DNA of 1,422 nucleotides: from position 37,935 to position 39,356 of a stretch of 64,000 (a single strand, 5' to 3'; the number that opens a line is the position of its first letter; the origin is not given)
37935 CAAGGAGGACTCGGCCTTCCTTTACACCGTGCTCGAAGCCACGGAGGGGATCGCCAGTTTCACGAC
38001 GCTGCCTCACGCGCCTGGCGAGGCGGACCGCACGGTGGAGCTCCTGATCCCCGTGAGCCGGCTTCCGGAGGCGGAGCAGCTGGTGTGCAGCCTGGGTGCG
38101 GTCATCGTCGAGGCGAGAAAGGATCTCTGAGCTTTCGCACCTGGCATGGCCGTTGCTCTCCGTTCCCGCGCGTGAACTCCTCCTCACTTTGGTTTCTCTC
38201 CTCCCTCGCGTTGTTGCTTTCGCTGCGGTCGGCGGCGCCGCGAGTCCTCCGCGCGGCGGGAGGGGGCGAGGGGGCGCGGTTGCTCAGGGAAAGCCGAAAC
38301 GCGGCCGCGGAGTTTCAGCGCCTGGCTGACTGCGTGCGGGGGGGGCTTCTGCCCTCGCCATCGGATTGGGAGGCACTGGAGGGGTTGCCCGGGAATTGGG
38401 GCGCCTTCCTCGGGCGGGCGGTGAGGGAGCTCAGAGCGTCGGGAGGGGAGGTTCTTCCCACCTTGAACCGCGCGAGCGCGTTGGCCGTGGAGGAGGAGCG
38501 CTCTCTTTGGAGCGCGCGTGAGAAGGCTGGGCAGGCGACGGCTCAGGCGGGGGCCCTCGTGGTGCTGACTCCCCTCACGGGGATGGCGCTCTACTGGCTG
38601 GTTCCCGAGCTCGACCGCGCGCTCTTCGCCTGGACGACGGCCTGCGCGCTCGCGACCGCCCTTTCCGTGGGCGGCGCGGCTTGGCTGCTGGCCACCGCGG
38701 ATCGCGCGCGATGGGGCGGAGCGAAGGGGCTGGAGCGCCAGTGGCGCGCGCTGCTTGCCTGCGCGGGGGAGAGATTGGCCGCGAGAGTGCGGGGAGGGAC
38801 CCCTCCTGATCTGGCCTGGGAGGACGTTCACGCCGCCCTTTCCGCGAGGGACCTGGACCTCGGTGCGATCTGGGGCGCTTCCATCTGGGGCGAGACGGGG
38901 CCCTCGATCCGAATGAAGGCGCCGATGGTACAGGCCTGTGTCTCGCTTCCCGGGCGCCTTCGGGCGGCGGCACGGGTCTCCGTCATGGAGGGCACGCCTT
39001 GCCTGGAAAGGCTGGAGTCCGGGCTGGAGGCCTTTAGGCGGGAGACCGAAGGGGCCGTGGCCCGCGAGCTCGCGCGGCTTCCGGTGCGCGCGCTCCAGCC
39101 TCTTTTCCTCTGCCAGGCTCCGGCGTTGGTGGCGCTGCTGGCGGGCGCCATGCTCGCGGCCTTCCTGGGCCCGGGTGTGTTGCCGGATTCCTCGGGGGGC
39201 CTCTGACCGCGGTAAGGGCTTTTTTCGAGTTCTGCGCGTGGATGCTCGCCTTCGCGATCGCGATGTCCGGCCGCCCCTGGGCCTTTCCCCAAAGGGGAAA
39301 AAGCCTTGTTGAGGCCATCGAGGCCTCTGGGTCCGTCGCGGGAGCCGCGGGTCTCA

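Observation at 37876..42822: Second, pilin-less secretin-ATPase-platform cluster of unknown function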

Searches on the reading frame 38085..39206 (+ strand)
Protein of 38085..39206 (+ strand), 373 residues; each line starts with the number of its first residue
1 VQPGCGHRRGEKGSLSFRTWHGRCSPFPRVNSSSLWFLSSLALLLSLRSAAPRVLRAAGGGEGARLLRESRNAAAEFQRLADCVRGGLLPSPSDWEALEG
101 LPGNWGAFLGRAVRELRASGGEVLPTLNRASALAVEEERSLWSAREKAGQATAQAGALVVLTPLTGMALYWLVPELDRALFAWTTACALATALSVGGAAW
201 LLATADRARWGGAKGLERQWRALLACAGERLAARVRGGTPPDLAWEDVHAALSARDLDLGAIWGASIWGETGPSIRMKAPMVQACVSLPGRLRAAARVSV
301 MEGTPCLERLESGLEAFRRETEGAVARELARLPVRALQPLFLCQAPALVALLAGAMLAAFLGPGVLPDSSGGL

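Call 3: search_protein_families(library=pfam, proteins=[window:38085-39206:+], max_evalue=1)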
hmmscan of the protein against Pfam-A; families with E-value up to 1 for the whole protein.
window:38085-39206:+ (373 aa): 1 family
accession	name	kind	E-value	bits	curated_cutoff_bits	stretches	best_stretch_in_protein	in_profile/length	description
PF23346.1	DUF7087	-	0.23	12.1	27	1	147-198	73-126/134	Integral membrane domain of unknown function (DUF7087)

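Call 4: search_protein_families(library=ncbifam, proteins=[window:38085-39206:+], max_evalue=1)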
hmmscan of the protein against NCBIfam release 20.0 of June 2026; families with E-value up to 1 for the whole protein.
window:38085-39206:+ (373 aa): 0 families

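Call 7: search_solved_structures(query=window:38085-39206:+, max_evalue=10)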
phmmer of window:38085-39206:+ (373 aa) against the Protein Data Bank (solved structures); distinct sequences matched with E-value up to 10: 3.
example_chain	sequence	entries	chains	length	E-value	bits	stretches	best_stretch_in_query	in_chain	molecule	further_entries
9ogd_B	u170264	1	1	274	0.013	18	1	283-373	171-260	Ankyrin repeat and SOCS box protein 8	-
9ogb_C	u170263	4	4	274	0.025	17.1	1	302-373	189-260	Ankyrin repeat and SOCS box protein 8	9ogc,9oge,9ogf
6xi1_AAA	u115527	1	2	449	2.5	10.5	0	122-171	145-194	Flagellin hook IN motif family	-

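Call 16: find_homologous_proteins(query=window:38172-39206:+, max_evalue=0.001)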
Query window:38172-39206:+ (344 aa): 1 proteins with E <= 0.001 among 8000 candidates.
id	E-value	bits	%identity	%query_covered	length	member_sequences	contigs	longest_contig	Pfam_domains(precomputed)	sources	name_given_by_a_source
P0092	9.5e-191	652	100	90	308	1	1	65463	-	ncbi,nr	ncbi:MAG: hypothetical protein IT285_08515 [Bdellovibrionales bacterium]|nr:hypothetical protein [Bd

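Call 28: search_solved_structures(query=A3, max_evalue=10, show_alignments=3)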
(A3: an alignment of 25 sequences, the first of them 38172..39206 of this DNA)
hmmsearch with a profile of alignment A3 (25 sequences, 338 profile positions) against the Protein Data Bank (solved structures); distinct sequences matched with E-value up to 10: 3.
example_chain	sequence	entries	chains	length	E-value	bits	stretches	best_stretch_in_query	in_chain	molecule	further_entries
4xa6_A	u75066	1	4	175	0.11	14.9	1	225-296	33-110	Gp7-MYH7(1777-1855)-EB1 chimera protein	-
9e9c_I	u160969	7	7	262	1.1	11.7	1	201-241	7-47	Large ribosomal subunit protein uL10m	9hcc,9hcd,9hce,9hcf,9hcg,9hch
7k7a_A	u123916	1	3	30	1.5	11.2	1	301-326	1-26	Tumor necrosis factor receptor superfamily member 1A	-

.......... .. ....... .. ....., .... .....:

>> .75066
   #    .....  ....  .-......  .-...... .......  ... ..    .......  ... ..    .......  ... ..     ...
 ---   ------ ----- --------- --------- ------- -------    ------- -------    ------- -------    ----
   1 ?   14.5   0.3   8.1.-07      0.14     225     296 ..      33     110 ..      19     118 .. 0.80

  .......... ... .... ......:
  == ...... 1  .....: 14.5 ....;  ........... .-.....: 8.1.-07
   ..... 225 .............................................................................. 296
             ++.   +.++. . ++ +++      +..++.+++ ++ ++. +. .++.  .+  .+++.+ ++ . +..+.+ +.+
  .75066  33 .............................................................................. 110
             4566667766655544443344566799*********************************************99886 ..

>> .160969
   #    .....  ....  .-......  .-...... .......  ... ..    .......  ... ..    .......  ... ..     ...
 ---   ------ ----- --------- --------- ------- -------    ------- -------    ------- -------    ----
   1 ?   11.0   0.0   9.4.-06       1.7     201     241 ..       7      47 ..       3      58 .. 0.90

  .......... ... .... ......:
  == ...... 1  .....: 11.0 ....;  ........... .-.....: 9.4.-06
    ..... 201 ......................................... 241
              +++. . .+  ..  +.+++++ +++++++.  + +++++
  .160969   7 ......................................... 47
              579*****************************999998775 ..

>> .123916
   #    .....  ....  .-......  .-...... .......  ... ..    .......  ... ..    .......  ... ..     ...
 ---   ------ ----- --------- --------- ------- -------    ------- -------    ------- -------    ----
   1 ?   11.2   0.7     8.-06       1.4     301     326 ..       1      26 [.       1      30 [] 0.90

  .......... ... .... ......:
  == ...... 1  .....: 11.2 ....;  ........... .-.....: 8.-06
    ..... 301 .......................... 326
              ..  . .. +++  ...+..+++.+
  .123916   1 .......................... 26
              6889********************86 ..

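Call 29: search_protein_families(library=pfam, alignment_id=A3, max_evalue=10)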
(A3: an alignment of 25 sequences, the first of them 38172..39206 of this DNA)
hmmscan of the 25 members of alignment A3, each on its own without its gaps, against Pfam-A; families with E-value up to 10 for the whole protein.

A. member 1, window:38172-39206:+ (344 aa): 2 families
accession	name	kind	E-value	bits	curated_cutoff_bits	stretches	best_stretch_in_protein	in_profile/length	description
PF23346.1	DUF7087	-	0.21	12.3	27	1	118-169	73-126/134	Integral membrane domain of unknown function (DUF7087)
PF00482.28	T2SSF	-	5.5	7.4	25.2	1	8-117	1-100/125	Type II secretion system (T2SS), protein F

B. families by the number of members that match (of 25 scanned): 28 families (the first 25 are shown)
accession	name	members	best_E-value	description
PF00482.28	T2SSF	7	0.0026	Type II secretion system (T2SS), protein F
PF07760.16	DUF1616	2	0.077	Protein of unknown function (DUF1616)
PF24930.1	DUF7750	2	0.096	Domain of unknown function (DUF7750)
PF09990.14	DUF2231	1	0.0014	Predicted membrane protein (DUF2231)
PF16577.11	UBA_5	1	0.0017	UBA domain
PF12794.12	MscS_TM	1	0.0031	Mechanosensitive ion channel inner membrane domain 1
PF17158.10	MASE4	1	0.026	Membrane-associated sensor, integral membrane domain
PF20572.3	DUF6781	1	0.029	Family of unknown function (DUF6781)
PF04756.19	OST3_OST6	1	0.033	OST3 / OST6 family, transporter family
PF16914.10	TetR_C_12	1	0.039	Bacterial transcriptional repressor C-terminal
PF00487.30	FA_desaturase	1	0.072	Fatty acid desaturase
PF24347.1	FIGL1_N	1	0.11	FIGL1 N-terminal domain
PF02308.21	MgtC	1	0.11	MgtC family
PF22285.2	DUF6962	1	0.11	Family of unknown function (DUF6962)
PF22339.1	YgxA-like_sub_bind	1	0.18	YgxA-like substrate binding domain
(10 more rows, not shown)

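Call 31: find_homologous_proteins(query=A3, max_evalue=0.001)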
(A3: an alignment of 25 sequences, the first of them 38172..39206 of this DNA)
Query A3 (25 sequences) (344 aa, profile of the alignment): 2 proteins with E <= 0.001 among 8000 candidates.
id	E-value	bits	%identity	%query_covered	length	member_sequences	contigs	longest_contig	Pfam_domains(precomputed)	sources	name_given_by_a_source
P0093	1.3e-101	358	29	77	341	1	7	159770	-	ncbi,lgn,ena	-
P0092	1.4e-100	355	100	90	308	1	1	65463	-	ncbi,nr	ncbi:MAG: hypothetical protein IT285_08515 [Bdellovibrionales bacterium]|nr:hypothetical protein [Bd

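Call 38: search_protein_representatives(alignment_id=A4)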
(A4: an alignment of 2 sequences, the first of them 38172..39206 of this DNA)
Query: 2 sequences, 358 profile positions. Proteins with E-value up to 0.001 (for the whole library): 175; up to 1e-10: 155; up to 1e-30: 111. The best 150 are listed.
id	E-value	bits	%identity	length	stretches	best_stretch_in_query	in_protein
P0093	3.6e-188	641.4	-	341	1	4-355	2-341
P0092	3.9e-159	545.9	-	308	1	38-358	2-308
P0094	3.1e-66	240.3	-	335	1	50-343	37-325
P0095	3.6e-64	233.5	-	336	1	44-345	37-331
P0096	5.9e-63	229.5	-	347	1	55-346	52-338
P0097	5.0e-62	226.4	-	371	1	7-349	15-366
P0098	1.2e-61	225.1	-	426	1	34-346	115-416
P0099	1.0e-60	222.1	-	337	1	48-346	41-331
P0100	1.1e-60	221.9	-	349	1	6-345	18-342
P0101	3.7e-60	220.3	-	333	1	43-341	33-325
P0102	1.3e-59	218.5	-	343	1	24-344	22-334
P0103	1.6e-59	218.1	-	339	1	40-341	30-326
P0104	3.2e-59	217.2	-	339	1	41-346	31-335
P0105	3.4e-59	217.1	-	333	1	41-343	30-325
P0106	3.9e-59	216.9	-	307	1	62-340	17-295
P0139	1.1e-50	189.1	-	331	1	30-344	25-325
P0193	4.6e-34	134.4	-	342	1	6-345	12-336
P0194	4.2e-33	131.3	-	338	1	28-350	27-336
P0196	2.4e-32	128.8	-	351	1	25-343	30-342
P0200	1.3e-31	126.4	-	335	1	45-337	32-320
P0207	4.4e-28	114.7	-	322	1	30-343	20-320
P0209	2.4e-27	112.3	-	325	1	7-350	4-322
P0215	2.5e-25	105.7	-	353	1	48-344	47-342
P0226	1.3e-18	83.6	-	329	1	8-343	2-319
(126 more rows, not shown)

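Call 50: predict_structure(alignment_id=A5)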
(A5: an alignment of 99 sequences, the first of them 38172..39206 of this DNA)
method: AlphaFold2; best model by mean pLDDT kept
length: 344 residues; sequences in the alignment: 99
mean_pLDDT: 94.0   pTM: 0.88
mean pLDDT of the five models: 94.0, 93.0, 92.8, 92.6, 92.6
residues with pLDDT >= 90: 291; 70-90: 45; 50-70: 8; < 50: 0
segments of 3 or more residues with pLDDT < 50: none
pLDDT, mean of each block of 10 residues (from residue 1): 80 86 78 93 98 98 98 96 97 98 98 97 96 98 97 95 96 96 95 98 98 98 97 96 80 96 97 97 98 98 98 98 97 78 60
secondary structure, 60 per line:
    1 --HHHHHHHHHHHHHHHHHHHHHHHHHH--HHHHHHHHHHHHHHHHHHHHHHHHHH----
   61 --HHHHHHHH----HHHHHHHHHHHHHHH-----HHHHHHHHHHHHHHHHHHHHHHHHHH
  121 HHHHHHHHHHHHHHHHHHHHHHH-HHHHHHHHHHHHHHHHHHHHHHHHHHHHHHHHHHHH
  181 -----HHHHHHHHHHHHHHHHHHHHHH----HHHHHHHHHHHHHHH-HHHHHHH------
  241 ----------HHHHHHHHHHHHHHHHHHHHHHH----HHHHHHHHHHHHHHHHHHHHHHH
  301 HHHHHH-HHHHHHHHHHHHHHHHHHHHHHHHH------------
elements in order: H3-28 H31-56 H63-70 H75-89 H95-143 H145-180 H186-207 H212-226 H228-234 H251-273 H278-306 H308-332

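Call 53: fold_search(model_id=the predicted structure, library=pdb)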
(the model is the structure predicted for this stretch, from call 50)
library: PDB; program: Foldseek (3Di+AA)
matches with E <= 10: 506; with E <= 0.001: 0
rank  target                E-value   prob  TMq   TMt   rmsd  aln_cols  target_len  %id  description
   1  1qoy                  5.6e-02  0.35  0.16  0.17  22.8       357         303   11  E.coli Hemolysin E (HlyE, ClyA, SheA) (released 2000-01-23)
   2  3i9w                  6.6e-02  0.54  0.19  0.22  28.5       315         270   12  Crystal structure of the E. coli histidine kinase sensor TorS sensor domain (released 2009-10-06)
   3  4phq_B                9.7e-02  0.30  0.15  0.18  21.6       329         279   10  ClyA CC6/264 ox (6-303) (released 2014-09-24)
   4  4phq_C                1.1e-01  0.28  0.16  0.18  23.4       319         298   10  ClyA CC6/264 ox (6-303) (released 2014-09-24)
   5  7sqc_1Y               1.1e-01  0.25  0.14  0.17  36.2       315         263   12  Ciliary C1 central pair apparatus isolated from Chlamydomonas reinhardtii (released 2022-04-13)
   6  7n6g_3P               1.2e-01  0.38  0.18  0.17  33.6       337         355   12  C1 of central pair (released 2022-05-18)
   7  7n6g_3W               1.4e-01  0.16  0.16  0.13  52.0       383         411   15  C1 of central pair (released 2022-05-18)
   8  8wdf                  1.5e-01  0.33  0.18  0.22  27.8       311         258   11  Chemoreceptor PilJ from Pseudomonas aeruginosa PA14 (released 2024-07-24)
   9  7p5c_A                1.5e-01  0.28  0.18  0.17  22.5       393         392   15  Cryo-EM structure of human TTYH3 in Ca2+ and GDN (released 2021-08-11)
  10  7p5m_A                1.5e-01  0.18  0.15  0.14  30.9       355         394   14  Cryo-EM structure of human TTYH2 in lipid nanodiscs (released 2021-08-11)
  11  7p5j_A                1.6e-01  0.18  0.16  0.14  29.8       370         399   16  Cryo-EM structure of human TTYH1 in GDN (released 2021-08-11)
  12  4pho_C                1.9e-01  0.15  0.14  0.15  23.1       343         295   10  ClyA CC6/264 ox (2-303) (released 2014-09-24)
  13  7rtu_B                2.0e-01  0.20  0.17  0.17  22.4       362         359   16  Cryo-EM structure of a TTYH2 trans-dimer (released 2021-08-25)
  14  7n6g_3R               2.1e-01  0.21  0.16  0.16  37.3       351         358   14  C1 of central pair (released 2022-05-18)
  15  7sqc_1K               2.3e-01  0.69  0.26  0.26  33.4       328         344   15  Ciliary C1 central pair apparatus isolated from Chlamydomonas reinhardtii (released 2022-04-13)
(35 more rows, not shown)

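Call 67: list_cluster_members(proteins=[P0096, P0139, P0193, P0194, P0196, P0200, P0207, P0209, P0215, P0226])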
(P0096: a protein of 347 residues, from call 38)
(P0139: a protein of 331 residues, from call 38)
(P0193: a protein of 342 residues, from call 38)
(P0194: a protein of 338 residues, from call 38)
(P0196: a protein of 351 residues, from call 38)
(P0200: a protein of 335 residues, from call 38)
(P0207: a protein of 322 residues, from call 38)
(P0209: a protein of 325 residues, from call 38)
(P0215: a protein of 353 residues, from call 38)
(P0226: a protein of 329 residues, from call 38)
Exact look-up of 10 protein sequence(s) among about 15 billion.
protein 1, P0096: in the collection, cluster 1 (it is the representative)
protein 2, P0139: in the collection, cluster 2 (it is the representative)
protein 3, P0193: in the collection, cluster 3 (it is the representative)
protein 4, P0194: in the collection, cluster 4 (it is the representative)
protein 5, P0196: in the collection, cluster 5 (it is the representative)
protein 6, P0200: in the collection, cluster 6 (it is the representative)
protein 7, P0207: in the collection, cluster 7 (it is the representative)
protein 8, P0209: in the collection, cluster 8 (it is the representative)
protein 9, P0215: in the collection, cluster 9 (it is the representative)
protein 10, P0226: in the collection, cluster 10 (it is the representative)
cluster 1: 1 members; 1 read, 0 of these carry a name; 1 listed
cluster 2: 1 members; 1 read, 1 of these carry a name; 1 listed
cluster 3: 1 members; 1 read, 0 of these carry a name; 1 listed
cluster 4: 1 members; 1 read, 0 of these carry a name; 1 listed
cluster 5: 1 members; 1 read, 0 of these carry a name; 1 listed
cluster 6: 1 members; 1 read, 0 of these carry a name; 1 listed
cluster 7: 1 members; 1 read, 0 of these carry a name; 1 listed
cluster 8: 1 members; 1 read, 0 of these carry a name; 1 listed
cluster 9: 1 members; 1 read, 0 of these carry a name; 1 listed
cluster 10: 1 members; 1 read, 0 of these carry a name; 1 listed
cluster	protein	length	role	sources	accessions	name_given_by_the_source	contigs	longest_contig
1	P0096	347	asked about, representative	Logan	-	-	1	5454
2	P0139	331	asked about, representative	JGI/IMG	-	hypothetical protein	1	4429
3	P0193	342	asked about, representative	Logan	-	-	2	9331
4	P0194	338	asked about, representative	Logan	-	-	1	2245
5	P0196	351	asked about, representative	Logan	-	-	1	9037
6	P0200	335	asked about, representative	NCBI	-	-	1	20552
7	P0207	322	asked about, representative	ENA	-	-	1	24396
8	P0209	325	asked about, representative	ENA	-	-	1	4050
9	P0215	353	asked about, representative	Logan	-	-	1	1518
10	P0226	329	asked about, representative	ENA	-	-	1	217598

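Call 68: find_encoding_contigs(protein=P0226, flank=8000, max_places=1)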
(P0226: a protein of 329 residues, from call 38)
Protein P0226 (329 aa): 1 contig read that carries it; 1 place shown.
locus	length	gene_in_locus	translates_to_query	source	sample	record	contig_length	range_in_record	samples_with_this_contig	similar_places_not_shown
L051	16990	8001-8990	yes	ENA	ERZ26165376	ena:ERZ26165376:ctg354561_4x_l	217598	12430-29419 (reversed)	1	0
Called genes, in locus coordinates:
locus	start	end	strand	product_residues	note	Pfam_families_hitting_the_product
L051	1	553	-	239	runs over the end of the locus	PF14439:Bd3614-deam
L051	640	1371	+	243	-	-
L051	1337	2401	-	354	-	PF04116:FA_hydroxylase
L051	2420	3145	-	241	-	PF02481:DNA_processg_A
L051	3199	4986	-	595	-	PF01476:LysM (weak)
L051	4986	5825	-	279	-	PF07719:TPR_2 (faint), PF13432:TPR_16, PF13525:YfiO (faint), PF13174:TPR_6 (weak)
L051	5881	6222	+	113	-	PF16256:DUF4911 (faint)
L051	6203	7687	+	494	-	PF01523:PmbA_TldD_1st, PF19290:PmbA_TldD_2nd, PF19289:PmbA_TldD_3rd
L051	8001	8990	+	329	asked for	-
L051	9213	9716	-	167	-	-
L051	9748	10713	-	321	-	PF00437:T2SSE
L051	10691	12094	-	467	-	PF00263:Secretin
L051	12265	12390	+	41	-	-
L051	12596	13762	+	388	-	PF00438:S-AdoMet_synt_N, PF02772:S-AdoMet_synt_M, PF02773:S-AdoMet_synt_C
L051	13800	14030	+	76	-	-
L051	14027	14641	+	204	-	-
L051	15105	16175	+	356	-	PF00158:Sigma54_activat, PF14532:Sigma54_activ_2, PF00004:AAA (faint), PF07728:AAA_5, PF25601:AAA_lid_14, PF02954:HTH_8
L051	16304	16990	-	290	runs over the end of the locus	-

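Call 69: find_encoding_contigs(protein=P0207, flank=8000, max_places=1)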
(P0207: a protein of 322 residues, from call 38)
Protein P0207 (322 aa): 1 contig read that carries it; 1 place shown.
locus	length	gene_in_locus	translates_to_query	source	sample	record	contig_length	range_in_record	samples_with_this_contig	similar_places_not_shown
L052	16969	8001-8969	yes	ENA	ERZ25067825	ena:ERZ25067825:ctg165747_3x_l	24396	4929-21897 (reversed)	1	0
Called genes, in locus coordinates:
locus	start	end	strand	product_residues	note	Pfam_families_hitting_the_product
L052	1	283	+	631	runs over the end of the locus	-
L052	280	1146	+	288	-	-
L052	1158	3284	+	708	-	-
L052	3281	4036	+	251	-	-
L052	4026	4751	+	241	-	-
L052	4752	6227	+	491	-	PF00263:Secretin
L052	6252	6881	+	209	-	-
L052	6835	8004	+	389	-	PF00437:T2SSE, PF06414:Zeta_toxin (weak), PF13401:AAA_22 (weak)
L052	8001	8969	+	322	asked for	PF00482:T2SSF (faint)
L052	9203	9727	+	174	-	-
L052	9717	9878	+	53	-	-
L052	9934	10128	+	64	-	-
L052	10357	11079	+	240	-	-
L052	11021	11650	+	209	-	-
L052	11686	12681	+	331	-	-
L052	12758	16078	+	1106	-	-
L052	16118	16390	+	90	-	-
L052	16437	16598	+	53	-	-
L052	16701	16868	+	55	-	-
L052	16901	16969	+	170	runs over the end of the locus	-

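Call 72: find_encoding_contigs(protein=P0200, flank=9000, max_places=1)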
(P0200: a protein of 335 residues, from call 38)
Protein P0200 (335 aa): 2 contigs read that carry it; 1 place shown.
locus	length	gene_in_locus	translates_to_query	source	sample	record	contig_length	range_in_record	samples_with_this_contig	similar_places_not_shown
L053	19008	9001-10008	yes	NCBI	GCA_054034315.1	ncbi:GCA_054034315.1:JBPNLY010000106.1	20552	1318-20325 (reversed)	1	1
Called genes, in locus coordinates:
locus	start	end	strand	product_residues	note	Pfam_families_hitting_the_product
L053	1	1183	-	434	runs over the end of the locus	PF02812:ELFV_dehydrog_N, PF00208:ELFV_dehydrog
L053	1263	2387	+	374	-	PF01820:Dala_Dala_lig_N, PF02786:CPSase_L_D2 (faint), PF02222:ATP-grasp (weak), PF07478:Dala_Dala_lig_C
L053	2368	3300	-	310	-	PF02481:DNA_processg_A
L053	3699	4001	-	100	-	PF13744:HTH_37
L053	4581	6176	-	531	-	PF01476:LysM (weak)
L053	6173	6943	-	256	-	PF13174:TPR_6 (faint), PF07719:TPR_2 (faint)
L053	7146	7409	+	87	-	-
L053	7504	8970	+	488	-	PF01523:PmbA_TldD_1st, PF19290:PmbA_TldD_2nd, PF19289:PmbA_TldD_3rd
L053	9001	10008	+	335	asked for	-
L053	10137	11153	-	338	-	-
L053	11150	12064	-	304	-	PF00437:T2SSE, PF01580:FtsK_SpoIIIE (weak)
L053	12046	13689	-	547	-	PF00263:Secretin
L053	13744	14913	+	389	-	PF00438:S-AdoMet_synt_N, PF02772:S-AdoMet_synt_M, PF02773:S-AdoMet_synt_C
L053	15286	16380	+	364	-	PF00158:Sigma54_activat, PF14532:Sigma54_activ_2, PF00004:AAA (faint), PF07728:AAA_5 (weak), PF25601:AAA_lid_14, PF02954:HTH_8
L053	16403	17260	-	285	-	PF02470:MlaD, PF28544:Helical_needle (weak)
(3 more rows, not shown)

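Call 73: find_encoding_contigs(protein=P0196, flank=9000, max_places=1)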
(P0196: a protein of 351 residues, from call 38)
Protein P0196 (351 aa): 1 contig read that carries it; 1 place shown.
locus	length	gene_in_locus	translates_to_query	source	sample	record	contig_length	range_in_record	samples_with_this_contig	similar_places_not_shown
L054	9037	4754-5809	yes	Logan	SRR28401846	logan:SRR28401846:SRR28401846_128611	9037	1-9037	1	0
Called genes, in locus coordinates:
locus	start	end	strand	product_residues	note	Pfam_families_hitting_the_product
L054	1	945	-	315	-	?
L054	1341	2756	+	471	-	PF00263:Secretin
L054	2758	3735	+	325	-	PF00437:T2SSE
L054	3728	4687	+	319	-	-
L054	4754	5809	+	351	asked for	-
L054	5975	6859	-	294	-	PF13508:Acetyltransf_7 (weak), PF22998:GNAT_LYC1-like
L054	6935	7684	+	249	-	PF00923:TAL_FSA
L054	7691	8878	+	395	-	PF13692:Glyco_trans_1_4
